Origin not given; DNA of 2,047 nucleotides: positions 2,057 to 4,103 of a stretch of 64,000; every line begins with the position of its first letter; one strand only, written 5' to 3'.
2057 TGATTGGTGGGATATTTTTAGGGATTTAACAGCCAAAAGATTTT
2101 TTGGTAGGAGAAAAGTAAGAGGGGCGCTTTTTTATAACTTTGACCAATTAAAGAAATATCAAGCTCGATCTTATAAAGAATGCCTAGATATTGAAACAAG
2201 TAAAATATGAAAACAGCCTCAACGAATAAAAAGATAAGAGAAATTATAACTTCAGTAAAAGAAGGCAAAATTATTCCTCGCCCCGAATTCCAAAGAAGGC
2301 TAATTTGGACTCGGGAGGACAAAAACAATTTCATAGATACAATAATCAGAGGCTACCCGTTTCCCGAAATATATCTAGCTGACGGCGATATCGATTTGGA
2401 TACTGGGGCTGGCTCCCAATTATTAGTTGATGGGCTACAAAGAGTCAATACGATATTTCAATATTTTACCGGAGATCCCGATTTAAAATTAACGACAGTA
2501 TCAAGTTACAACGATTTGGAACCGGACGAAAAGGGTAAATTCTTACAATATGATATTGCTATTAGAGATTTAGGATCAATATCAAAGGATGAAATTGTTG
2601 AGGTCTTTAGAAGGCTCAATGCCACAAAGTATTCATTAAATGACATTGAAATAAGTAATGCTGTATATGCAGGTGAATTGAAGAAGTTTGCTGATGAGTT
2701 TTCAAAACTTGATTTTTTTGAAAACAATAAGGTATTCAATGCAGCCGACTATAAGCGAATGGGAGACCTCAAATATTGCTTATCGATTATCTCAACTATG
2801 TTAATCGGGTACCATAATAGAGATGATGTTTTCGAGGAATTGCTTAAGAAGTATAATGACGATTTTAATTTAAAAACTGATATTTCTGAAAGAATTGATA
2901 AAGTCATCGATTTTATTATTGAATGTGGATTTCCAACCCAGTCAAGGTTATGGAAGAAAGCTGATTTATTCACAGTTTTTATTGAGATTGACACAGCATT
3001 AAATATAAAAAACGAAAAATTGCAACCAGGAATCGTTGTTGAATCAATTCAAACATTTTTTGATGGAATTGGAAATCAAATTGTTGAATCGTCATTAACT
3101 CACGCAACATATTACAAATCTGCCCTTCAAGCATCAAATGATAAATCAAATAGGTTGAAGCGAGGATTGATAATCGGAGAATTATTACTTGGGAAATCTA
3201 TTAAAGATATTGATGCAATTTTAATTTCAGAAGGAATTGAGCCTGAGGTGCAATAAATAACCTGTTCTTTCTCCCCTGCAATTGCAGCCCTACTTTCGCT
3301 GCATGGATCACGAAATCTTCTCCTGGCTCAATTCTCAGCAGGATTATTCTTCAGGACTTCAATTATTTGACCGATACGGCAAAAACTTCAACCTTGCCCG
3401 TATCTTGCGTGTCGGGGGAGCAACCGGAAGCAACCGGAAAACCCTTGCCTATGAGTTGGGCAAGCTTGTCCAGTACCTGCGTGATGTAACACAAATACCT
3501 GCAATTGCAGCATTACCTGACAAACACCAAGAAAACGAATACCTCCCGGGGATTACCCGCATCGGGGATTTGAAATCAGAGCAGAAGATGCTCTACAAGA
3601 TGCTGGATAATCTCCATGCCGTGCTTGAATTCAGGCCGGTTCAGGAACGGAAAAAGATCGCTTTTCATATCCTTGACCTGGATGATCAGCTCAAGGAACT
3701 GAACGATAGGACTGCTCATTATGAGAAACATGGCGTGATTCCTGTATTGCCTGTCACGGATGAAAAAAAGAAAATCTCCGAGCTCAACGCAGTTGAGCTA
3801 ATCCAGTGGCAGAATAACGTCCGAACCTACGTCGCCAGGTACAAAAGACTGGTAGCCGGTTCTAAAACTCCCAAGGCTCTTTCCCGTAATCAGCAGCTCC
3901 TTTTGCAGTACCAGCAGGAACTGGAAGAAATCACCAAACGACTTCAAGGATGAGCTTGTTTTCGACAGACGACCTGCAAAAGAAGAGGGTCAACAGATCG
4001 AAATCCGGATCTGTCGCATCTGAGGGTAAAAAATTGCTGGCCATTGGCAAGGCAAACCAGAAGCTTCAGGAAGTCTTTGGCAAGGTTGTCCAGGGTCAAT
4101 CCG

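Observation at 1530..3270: Low-GC two-gene cassette (small nucleotidyltransferase + DUF262-only protein) inserted moron-like in a phage remnant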

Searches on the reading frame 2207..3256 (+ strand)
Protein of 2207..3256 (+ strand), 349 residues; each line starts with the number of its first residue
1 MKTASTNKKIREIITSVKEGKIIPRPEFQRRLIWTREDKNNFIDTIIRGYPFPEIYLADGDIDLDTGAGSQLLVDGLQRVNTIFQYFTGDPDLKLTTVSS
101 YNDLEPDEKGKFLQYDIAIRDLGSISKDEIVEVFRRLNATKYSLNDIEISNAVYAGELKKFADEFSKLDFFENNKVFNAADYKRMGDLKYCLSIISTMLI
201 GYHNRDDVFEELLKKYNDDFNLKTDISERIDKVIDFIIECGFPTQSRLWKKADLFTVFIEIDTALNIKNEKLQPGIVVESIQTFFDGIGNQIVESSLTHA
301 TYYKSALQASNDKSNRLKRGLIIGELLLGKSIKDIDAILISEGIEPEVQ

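Call 3: search_protein_families(library=pfam, proteins=[window:2207-3256:+], max_evalue=0.1)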
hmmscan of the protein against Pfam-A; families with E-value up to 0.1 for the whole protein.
window:2207-3256:+ (349 aa): 2 families
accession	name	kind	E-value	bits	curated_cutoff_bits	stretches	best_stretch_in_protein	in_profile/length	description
PF03235.19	GmrSD_N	-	1.2e-17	65.2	33.2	1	11-154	2-198/199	GmrSD restriction endonuclease, N-terminal domain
PF09288.16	UBA_3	-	0.025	14.8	20.4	0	127-153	23-49/55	Fungal ubiquitin-associated domain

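Call 4: search_protein_families(library=padloc, proteins=[window:2207-3256:+], max_evalue=0.1)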
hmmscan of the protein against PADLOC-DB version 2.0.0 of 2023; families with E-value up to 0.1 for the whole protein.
window:2207-3256:+ (349 aa): 5 families
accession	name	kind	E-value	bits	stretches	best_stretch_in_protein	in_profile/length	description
PDLC03877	NsnA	-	1.8e-31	107.8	1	5-224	48-270/385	-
PDLC04027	PD-T4-2_A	-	5.6e-19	66.4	2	17-99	47-123/363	-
PDLC03418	REase_II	-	2.2e-10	38.2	1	24-163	34-167/372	Type II restriction enzyme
PDLC04709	PDC-M55C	-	4.4e-06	23.6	1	10-63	17-69/554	-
PDLC04151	HEC-05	-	7.6e-05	19.6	1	5-52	23-69/600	-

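Call 5: search_protein_families(library=ncbifam, proteins=[window:2207-3256:+], max_evalue=1)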
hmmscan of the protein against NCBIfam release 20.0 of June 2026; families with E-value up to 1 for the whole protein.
window:2207-3256:+ (349 aa): 0 families

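Call 6: search_protein_families(library=phrogs, proteins=[window:2207-3256:+], max_evalue=0.1)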
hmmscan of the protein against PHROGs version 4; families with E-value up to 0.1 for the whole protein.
window:2207-3256:+ (349 aa): 3 families
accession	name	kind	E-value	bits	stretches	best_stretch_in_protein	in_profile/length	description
phrog_2598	-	unknown function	1.1e-34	121.1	1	2-239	26-269/352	-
phrog_1583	-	unknown function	9.7e-23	81.5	1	1-142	14-161/417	-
phrog_26759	-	unknown function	1.1e-11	44.8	1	9-87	10-84/593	-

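Call 25: find_homologous_proteins(query=window:2207-3253:+, max_evalue=0.00001)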
Query window:2207-3253:+ (349 aa): 1151 proteins with E <= 0.00001 among 4268 candidates; the best 120 are listed.
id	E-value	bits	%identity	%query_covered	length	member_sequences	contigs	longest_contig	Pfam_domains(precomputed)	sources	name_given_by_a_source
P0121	2.3e-206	703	91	99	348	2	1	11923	PF03235.20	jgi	jgi:hypothetical protein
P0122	1.4e-157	542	68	99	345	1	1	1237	PF03235.20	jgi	jgi:hypothetical protein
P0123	4.7e-157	541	69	98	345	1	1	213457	PF03235.20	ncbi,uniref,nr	ncbi:DUF262 domain-containing protein [Rufibacter sp. XAAS-G3-1]|uniref:DUF262 domain-containing pro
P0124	5.4e-156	537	69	98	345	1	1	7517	PF03235.20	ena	-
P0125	2.4e-154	532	67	99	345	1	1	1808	PF03235.20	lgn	-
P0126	4.4e-152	524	65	99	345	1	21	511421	PF03235.20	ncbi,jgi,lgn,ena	jgi:hypothetical protein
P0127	4.7e-152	524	67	99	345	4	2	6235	PF03235.20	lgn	-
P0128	1.8e-151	522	68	99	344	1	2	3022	PF03235.20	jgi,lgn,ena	-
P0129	4.5e-151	521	68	97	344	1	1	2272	PF03235.20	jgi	jgi:hypothetical protein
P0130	1.1e-150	520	67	98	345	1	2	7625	PF03235.20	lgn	-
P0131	1.4e-150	519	67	99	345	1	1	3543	PF03235.20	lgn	-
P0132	5.8e-150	517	66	99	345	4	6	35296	PF03235.20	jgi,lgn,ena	-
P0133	3.6e-149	515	65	99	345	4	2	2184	PF03235.20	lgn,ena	-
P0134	4.0e-149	515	65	99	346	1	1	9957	PF03235.20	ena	-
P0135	2.2e-148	512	67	96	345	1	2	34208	PF03235.20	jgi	jgi:hypothetical protein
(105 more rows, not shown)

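Call 58: search_solved_structures(query=A3, max_evalue=1, show_alignments=2)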
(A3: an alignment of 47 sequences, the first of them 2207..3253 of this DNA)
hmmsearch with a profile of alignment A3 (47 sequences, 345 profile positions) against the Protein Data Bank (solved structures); distinct sequences matched with E-value up to 1: 3.
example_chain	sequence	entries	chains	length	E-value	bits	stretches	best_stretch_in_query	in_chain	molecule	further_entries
7p9k_A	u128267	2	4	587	0.068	15.8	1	9-54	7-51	DUF262 domain-containing protein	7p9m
5tgs_A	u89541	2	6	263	0.74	12.4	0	32-99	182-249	7-carboxy-7-deazaguanine synthase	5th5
6cxt_B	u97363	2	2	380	0.9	12.1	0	247-315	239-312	Butyryl-CoA dehydrogenase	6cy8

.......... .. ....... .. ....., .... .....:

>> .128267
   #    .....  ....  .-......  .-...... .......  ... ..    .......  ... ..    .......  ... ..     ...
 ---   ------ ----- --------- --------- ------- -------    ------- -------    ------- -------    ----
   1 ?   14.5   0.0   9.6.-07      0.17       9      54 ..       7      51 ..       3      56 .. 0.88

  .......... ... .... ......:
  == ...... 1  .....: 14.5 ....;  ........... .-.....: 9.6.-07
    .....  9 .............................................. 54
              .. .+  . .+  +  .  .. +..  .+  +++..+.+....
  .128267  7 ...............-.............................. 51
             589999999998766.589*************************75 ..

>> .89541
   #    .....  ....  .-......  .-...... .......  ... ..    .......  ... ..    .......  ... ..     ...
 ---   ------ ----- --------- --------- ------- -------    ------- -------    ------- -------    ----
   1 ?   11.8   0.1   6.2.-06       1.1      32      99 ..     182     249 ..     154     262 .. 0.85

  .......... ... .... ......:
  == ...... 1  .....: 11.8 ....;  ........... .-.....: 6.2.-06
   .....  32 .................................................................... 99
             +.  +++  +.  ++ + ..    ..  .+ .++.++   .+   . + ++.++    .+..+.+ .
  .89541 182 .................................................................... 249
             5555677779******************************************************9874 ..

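Call 59: find_related_loci(query=A3, collection=metagenome_contigs, flank=4000)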
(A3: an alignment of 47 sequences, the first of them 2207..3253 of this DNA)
Query A3 (349 aa) in metagenome_contigs; peptide patterns used: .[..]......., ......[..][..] (x = any residue, [..] = any of these).
252 stretches matched a pattern; 61 encode a relative of the query (tblastn E <= 1e-3); 61 distinct loci.
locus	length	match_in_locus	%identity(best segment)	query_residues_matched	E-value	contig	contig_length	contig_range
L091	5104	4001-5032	67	1-344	4e-161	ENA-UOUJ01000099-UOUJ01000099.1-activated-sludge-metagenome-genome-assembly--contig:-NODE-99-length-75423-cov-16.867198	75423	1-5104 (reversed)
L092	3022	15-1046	68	1-344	7e-168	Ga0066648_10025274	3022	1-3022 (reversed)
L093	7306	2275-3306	65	1-344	4e-159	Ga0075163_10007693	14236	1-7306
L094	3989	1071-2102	66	1-344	2e-163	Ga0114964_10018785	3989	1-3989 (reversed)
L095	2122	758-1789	66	1-344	2e-169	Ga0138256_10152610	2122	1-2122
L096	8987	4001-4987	64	1-329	2e-148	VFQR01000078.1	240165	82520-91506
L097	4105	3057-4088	63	1-344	1e-146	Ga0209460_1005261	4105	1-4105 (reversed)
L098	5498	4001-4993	62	1-331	1e-143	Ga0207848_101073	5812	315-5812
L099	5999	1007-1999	62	1-331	6e-143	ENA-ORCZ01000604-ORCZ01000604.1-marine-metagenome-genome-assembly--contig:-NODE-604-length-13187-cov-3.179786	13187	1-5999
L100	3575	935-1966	60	1-344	5e-147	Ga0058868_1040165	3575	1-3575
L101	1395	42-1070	60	1-344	1e-155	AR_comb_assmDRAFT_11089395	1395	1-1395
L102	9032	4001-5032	58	1-344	5e-142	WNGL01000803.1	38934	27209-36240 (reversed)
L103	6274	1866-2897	58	1-344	5e-142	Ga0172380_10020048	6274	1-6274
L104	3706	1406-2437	60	1-344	1e-145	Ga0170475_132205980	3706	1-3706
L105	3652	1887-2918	60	1-344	2e-143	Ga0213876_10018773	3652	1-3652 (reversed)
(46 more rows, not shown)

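Call 64: predict_structure(alignment_id=A3)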
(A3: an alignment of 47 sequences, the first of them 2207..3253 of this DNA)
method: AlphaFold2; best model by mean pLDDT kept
length: 349 residues; sequences in the alignment: 47
mean_pLDDT: 68.8   pTM: 0.57
mean pLDDT of the five models: 68.8, 66.3, 63.7, 63.7, 62.1
residues with pLDDT >= 90: 100; 70-90: 75; 50-70: 71; < 50: 103
segments of 3 or more residues with pLDDT < 50: 1-18, 20-32, 49-73, 114-154, 182-184, 347-349
pLDDT, mean of each block of 10 residues (from residue 1): 35 45 36 58 58 39 44 52 60 67 69 47 38 36 34 62 89 78 64 93 78 83 96 97 92 94 96 94 86 73 79 88 95 91 61
secondary structure, 60 per line:
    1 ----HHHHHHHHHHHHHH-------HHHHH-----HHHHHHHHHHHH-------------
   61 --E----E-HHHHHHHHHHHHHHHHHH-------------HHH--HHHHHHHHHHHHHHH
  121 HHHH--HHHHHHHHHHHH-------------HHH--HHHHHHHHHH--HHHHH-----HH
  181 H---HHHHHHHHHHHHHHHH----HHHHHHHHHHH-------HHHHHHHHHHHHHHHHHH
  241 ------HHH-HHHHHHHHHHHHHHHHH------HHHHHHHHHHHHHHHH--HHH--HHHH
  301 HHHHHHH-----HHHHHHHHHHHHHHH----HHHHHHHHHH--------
elements in order: H5-18 H26-30 H36-47 H70-87 H106-124 H127-138 H157-166 H169-173 H185-200 H205-215 H223-240 H251-267 H274-289 H297-307 H313-327 H332-341

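Call 67: fold_search(model_id=the predicted structure, library=pdb)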
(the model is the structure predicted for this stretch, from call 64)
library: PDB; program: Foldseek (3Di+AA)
matches with E <= 10: 56; with E <= 0.001: 0
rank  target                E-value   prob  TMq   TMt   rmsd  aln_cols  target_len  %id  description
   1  7bux_A                1.1e+00  0.06  0.12  0.12  23.5       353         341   11  Eucommia ulmoides FPS1 (released 2021-02-17)
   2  5y50                  1.4e+00  0.06  0.14  0.12  24.3       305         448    9  Crystal structure of eukaryotic MATE transporter AtDTX14 (released 2017-12-06)
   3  8hiw_A                1.7e+00  0.04  0.12  0.11  21.8       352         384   10  AtALMT9 in the apo state (released 2024-03-06)
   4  9k80_A                2.6e+00  0.13  0.19  0.24  13.8       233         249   13  Cryo-EM structure of designed zinc-induced filament Fiber-n6-Zn1-HEHE-5 (released 2025-10-29)
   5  7p9m_A                2.8e+00  0.18  0.30  0.21  14.9       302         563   12  BrxU, GmrSD-family Type IV restriction enzyme (released 2021-12-08)
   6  7f6v_A                2.8e+00  0.03  0.13  0.13  22.9       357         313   10  Cryo-EM structure of the human TACAN channel in a closed state (released 2022-02-16)
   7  2ogd_B                2.9e+00  0.04  0.14  0.13  17.5       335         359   12  T. Brucei Farnesyl Diphosphate Synthase Complexed with Bisphosphonate BPH-527 (released 2007-10-02)
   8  7w1m_D                3.1e+00  0.04  0.13  0.08  18.5       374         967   11  Cryo-EM structure of human cohesin-CTCF-DNA complex (released 2023-05-31)
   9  6c96_A                3.2e+00  0.03  0.14  0.09  25.6       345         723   10  Cryo-EM structure of mouse TPC1 channel in the apo state (released 2018-04-04)
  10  2p1c_A                3.9e+00  0.03  0.13  0.12  19.4       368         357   10  T. Brucei Farnesyl Diphosphate Synthase Complexed with Bisphosphonate BPH-210 (released 2008-03-04)
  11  1gu9_F                4.0e+00  0.03  0.10  0.17  17.3       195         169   14  Crystal Structure of Mycobacterium tuberculosis Alkylperoxidase AhpD (released 2002-02-14)
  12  9exz_B                4.6e+00  0.02  0.12  0.09  20.4       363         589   10  Efficient and scalable protein design using a relaxed sequence space (released 2024-10-16)
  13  4atv_A                5.1e+00  0.04  0.13  0.13  17.1       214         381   12  STRUCTURE OF A TRIPLE MUTANT OF THE NHAA DIMER, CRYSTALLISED AT LOW PH (released 2013-07-10)
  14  7usw_A                5.1e+00  0.02  0.12  0.09  25.6       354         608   12  Structure of Expanded C. elegans TMC-1 complex (released 2022-10-19)
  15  7qpg_R                5.3e+00  0.03  0.15  0.05  20.0       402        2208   10  Human RZZ kinetochore corona complex. (released 2022-03-16)
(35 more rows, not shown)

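Call 87: search_dna_similar(query=window:2207-3253:+, collection=phages, mode=protein, max_evalue=1e-10, max_rows=12)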
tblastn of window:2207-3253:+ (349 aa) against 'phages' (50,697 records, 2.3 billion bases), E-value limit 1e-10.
Records with a match: 4; places in all: 4; records where one place covers at least 80% of the query: 1.
Best place of each record, by identity: <60% 4.
By first word of the organism name: Vibrio 2; Escherichia 1; Bacteriophage 1.
By host as written in the record: Vibrio sp. 1; Escherichia coli 1; Vibrio cyclitrophicus 10N.286.55.E6 1; - 1.
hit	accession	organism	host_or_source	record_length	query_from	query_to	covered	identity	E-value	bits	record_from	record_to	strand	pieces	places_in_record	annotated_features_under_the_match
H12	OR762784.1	Vibrio phage L9-1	Vibrio sp.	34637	17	319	87%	25.3%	3e-15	83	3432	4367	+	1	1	hypothetical protein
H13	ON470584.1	Escherichia phage vB_EcoM-689R6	Escherichia coli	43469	12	239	65%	31.6%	1e-19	96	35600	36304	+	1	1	DUF262 domain-containing protein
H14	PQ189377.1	Vibrio phage 10N.286.55.E6_PE002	Vibrio cyclitrophicus 10N.286.55.E6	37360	17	217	58%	30.9%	2e-14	80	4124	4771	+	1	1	hypothetical protein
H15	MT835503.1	Bacteriophage sp.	human fecal samples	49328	20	197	51%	28.0%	3e-11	71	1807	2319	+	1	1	record has no annotation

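Call 88: get_annotated_region(hit=H12, flank=2500)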
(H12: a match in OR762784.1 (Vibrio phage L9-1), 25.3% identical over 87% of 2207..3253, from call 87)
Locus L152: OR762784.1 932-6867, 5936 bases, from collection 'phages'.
description: Vibrio phage L9-1, complete genome.
organism: Vibrio phage L9-1 (NCBI taxid 3093933)
taxonomy: Viruses; Duplodnaviria; Heunggongvirae; Uroviricota; Caudoviricetes; Peduoviridae
host: Vibrio sp.; source: -; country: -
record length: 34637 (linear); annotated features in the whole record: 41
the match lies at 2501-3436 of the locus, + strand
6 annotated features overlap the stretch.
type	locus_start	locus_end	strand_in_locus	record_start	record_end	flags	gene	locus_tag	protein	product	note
CDS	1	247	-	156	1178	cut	-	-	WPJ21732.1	tyrosine-type recombinase/integrase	VaPW000001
CDS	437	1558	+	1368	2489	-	-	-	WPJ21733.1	cytosine specific methyltransferase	VaPW000002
CDS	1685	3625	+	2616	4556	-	-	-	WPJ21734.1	hypothetical protein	VaPW000003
CDS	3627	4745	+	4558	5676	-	-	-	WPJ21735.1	hypothetical protein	VaPW000004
CDS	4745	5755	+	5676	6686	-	-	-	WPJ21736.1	hypothetical protein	VaPW000005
CDS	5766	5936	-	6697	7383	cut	-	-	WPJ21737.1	hypothetical protein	VaPW000006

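Call 89: get_annotated_region(hit=H13, flank=2500)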
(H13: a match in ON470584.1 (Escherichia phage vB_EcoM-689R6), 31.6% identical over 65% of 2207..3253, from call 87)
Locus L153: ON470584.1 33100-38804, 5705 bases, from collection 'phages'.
description: Escherichia phage vB_EcoM-689R6, partial genome.
organism: Escherichia phage vB_EcoM-689R6 (NCBI taxid 2946090)
taxonomy: Viruses; Duplodnaviria; Heunggongvirae; Uroviricota; Caudoviricetes
host: Escherichia coli; source: -; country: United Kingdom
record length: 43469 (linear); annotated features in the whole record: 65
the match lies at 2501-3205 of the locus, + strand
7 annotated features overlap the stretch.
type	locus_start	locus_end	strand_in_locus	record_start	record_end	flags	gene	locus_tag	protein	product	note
CDS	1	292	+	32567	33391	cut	-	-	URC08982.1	putative protein YfdQ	Uncharacterized protein YfdQ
CDS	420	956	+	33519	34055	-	-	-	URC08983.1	putative hydrolase of HD superfamily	COG1896: Predicted hydrolases of HD superfamily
CDS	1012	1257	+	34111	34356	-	-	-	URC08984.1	excisionase-like protein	Excisionase-like protein from lambdoid prophage 14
CDS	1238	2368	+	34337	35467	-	-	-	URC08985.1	integrase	-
CDS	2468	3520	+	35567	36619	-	-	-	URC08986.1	DUF262 domain-containing protein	-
CDS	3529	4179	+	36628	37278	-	-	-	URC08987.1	hypothetical protein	-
CDS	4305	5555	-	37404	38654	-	-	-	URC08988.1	isocitrate dehydrogenase [NADP]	-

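Call 90: search_protein_families(library=padloc, proteins=[L153:2468-3517:+, L153:3529-4176:+, L152:1685-3622:+, L152:3627-4742:+, L152:4745-5752:+], max_evalue=0.001)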
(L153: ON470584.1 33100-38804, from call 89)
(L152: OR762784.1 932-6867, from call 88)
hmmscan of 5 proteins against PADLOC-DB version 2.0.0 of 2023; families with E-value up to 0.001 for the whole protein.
L153:2468-3517:+ (350 aa): 3 families
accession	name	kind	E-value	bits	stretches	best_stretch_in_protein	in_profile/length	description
PDLC03877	NsnA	-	8.5e-32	108.8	1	7-255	50-281/385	-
PDLC04027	PD-T4-2_A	-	9.5e-14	49.2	1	12-184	42-220/363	-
PDLC03418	REase_II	-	2.8e-09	34.6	1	25-162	35-162/372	Type II restriction enzyme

L153:3529-4176:+ (216 aa): 0 families

L152:1685-3622:+ (646 aa): 3 families
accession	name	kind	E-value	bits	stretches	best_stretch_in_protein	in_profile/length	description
PDLC03877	NsnA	-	4.8e-108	359.8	1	226-625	16-382/385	-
PDLC04027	PD-T4-2_A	-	2.3e-27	94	1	273-500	47-270/363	-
PDLC03418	REase_II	-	1.9e-15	54.9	1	277-425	31-162/372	Type II restriction enzyme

L152:3627-4742:+ (372 aa): 115 families (the best 25 are shown)
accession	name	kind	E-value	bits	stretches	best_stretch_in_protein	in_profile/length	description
PDLC03878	NsnB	-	4.7e-103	343.6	1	1-368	1-344/345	-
PDLC04148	HEC-03B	-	1.1e-35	121.6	2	124-363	206-441/458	-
PDLC02979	AriA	-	7.9e-30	102.9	2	215-304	272-372/373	-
PDLC04707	PDC-M55A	-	7.3e-27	92.4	1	154-368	206-411/421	-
PDLC02980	AriA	-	1.2e-18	66.1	1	196-306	172-304/304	-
PDLC04033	PD-T4-4_A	-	1.4e-16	58.8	1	257-311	322-376/460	-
PDLC00096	GajA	-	1.5e-16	58.3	2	263-310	291-342/630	AAA ATPase domain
PDLC00091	GajA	-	2.1e-15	54.6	2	263-304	299-341/627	AAA ATPase domain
PDLC00069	GajA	-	2.9e-15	53.7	2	3-68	4-69/687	AAA ATPase domain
PDLC00099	GajA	-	3.6e-14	50.6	1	262-308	300-347/626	AAA ATPase domain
PDLC02358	Old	-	5.2e-14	49.9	2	3-47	5-49/578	Old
PDLC04179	HEC-01A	-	1.1e-13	49.1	2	230-348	329-445/459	-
PDLC00070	GajA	-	2.4e-13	47.6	2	262-304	292-336/596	AAA ATPase domain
PDLC04175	HEC-01A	-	3.7e-13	47.2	2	255-309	263-316/363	-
PDLC04176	HEC-01A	-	5.1e-13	47.1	1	234-305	249-321/371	-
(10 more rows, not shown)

L152:4745-5752:+ (336 aa): 2 families
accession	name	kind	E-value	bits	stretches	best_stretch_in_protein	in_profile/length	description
PDLC03915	NsnC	-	6.7e-27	93.1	1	17-325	15-300/301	-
PDLC03899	NsnC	-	3.6e-14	50.9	1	133-326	128-299/299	-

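Call 92: search_protein_families(library=pfam, proteins=[L153:3529-4176:+], max_evalue=0.1)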
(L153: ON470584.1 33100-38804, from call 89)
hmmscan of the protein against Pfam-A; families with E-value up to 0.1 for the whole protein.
L153:3529-4176:+ (216 aa): 0 families

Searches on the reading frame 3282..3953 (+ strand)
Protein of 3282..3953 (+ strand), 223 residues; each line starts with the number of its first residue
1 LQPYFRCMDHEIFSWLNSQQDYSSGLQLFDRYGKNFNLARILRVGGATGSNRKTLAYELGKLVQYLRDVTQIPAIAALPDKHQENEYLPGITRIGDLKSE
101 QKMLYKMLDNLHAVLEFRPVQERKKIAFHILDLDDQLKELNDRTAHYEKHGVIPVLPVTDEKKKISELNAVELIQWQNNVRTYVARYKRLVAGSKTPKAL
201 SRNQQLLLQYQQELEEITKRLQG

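Call 3: search_protein_families(library=pfam, proteins=[window:3282-3953:+], max_evalue=0.1)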
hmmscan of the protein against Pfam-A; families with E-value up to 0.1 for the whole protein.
window:3282-3953:+ (223 aa): 1 family
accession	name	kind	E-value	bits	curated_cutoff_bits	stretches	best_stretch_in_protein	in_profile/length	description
PF14992.11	TMCO5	-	0.033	13.9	32.2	1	116-184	43-111/280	TMCO5 family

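Call 4: search_protein_families(library=padloc, proteins=[window:3282-3953:+], max_evalue=0.1)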
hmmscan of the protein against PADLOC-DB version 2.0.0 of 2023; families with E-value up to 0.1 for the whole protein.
window:3282-3953:+ (223 aa): 0 families

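Call 5: search_protein_families(library=ncbifam, proteins=[window:3282-3953:+], max_evalue=1)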
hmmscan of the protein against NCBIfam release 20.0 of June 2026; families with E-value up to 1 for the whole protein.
window:3282-3953:+ (223 aa): 3 families
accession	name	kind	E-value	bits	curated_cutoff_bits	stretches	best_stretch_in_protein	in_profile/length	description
TIGR01461.1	greB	equivalog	0.018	14.8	171.05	1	53-128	11-86/156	transcription elongation factor GreB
NF047375.1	HeatShock_HspR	equivalog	0.093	12.7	105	0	66-113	43-88/92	heat shock protein transcriptional repressor HspR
NF043076.1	PHA_gran_PhaM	subfamily_domain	0.29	10.7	38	1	152-172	3-23/52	PhaM family polyhydroxyalkanoate granule multifunctional regulatory protein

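Call 6: search_protein_families(library=phrogs, proteins=[window:3282-3953:+], max_evalue=0.1)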
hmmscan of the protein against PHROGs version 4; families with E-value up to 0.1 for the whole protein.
window:3282-3953:+ (223 aa): 1 family
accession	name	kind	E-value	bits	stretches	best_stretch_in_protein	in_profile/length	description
phrog_937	-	other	0.011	17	0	92-147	29-84/115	hemolysin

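Call 85: search_dna_similar(query=window:3282-3950:+, collection=phages, mode=protein, max_evalue=0.001, max_rows=8)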
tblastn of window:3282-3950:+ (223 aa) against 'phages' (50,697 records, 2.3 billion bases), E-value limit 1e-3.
No match.
